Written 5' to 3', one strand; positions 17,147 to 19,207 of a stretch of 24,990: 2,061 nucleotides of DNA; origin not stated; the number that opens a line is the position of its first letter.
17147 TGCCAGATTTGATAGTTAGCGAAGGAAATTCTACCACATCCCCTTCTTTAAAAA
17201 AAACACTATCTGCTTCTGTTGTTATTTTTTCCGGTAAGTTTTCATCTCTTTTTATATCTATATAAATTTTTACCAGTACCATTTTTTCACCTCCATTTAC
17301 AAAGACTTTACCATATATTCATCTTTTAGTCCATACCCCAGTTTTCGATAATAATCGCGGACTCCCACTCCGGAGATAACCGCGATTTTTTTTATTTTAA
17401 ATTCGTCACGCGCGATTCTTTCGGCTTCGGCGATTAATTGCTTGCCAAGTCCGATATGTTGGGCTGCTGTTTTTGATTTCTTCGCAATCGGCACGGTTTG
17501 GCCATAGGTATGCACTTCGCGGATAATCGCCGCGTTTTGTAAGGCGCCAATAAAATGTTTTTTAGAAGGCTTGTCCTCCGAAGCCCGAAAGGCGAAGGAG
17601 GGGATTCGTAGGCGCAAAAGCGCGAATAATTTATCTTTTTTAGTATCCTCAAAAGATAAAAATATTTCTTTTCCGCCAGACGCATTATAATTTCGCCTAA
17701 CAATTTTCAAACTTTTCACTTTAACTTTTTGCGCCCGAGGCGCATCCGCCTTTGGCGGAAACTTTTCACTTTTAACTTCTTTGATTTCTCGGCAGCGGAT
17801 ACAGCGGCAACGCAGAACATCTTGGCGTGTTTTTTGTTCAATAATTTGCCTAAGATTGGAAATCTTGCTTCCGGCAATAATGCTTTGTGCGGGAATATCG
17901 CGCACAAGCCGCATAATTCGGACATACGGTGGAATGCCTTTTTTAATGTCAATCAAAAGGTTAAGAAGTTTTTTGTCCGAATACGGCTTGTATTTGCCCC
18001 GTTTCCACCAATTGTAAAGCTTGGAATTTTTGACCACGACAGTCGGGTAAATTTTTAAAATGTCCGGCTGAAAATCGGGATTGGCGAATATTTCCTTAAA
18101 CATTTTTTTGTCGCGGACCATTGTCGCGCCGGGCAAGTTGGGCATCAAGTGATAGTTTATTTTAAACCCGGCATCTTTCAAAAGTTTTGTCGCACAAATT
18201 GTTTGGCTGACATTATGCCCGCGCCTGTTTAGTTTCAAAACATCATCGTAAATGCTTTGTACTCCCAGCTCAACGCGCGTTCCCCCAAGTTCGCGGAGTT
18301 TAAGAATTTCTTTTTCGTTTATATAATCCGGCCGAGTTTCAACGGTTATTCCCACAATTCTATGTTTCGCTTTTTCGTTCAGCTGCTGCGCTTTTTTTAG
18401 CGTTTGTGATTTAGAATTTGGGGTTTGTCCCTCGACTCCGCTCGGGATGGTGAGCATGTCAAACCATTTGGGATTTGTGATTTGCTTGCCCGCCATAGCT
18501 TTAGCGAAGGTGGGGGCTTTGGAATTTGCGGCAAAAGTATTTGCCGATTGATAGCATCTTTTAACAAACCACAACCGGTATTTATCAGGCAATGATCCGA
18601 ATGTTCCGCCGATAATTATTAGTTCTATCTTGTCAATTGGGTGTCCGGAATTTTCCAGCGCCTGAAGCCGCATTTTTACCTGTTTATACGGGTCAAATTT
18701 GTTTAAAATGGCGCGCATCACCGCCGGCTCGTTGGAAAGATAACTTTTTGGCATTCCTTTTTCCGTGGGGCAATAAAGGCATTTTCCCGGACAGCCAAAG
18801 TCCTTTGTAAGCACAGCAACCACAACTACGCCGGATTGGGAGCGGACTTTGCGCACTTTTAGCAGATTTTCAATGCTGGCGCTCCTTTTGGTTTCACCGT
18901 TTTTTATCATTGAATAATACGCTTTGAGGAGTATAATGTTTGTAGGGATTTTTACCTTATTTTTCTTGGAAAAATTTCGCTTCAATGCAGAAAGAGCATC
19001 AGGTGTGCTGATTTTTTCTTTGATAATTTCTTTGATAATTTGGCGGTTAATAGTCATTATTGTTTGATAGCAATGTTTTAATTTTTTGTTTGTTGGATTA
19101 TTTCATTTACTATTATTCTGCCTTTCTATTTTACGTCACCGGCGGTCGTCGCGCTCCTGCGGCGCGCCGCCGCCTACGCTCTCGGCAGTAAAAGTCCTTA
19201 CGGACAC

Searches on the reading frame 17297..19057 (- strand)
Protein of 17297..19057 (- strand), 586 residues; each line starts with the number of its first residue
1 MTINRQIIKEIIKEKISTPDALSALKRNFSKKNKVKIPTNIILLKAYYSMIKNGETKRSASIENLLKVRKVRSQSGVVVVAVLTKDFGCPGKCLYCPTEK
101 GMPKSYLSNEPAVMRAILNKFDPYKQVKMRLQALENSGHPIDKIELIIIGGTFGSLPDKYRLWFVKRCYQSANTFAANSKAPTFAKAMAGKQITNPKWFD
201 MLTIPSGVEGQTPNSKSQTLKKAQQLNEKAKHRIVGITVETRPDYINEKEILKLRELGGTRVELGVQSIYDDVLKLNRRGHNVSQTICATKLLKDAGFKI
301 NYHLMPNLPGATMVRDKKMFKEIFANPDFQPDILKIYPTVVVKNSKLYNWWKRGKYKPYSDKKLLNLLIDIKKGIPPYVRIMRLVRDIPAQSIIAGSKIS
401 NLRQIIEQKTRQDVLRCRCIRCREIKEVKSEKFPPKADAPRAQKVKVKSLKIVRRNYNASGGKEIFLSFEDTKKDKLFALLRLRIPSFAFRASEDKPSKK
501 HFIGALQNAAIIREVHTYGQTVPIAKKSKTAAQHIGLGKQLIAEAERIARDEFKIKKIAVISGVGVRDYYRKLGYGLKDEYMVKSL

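Call 4: search_protein_families(library=pfam, proteins=[window:17297-19057:-])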
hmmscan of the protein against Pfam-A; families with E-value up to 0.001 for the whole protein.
window:17297-19057:- (586 aa): 2 families
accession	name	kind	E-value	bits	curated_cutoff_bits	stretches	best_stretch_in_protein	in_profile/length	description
PF16199.10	Radical_SAM_C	-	7.1e-24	84.1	31.9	1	331-410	1-83/85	Radical_SAM C-terminal domain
PF04055.27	Radical_SAM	-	5e-18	66.3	29.5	1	210-313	53-156/166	Radical SAM superfamily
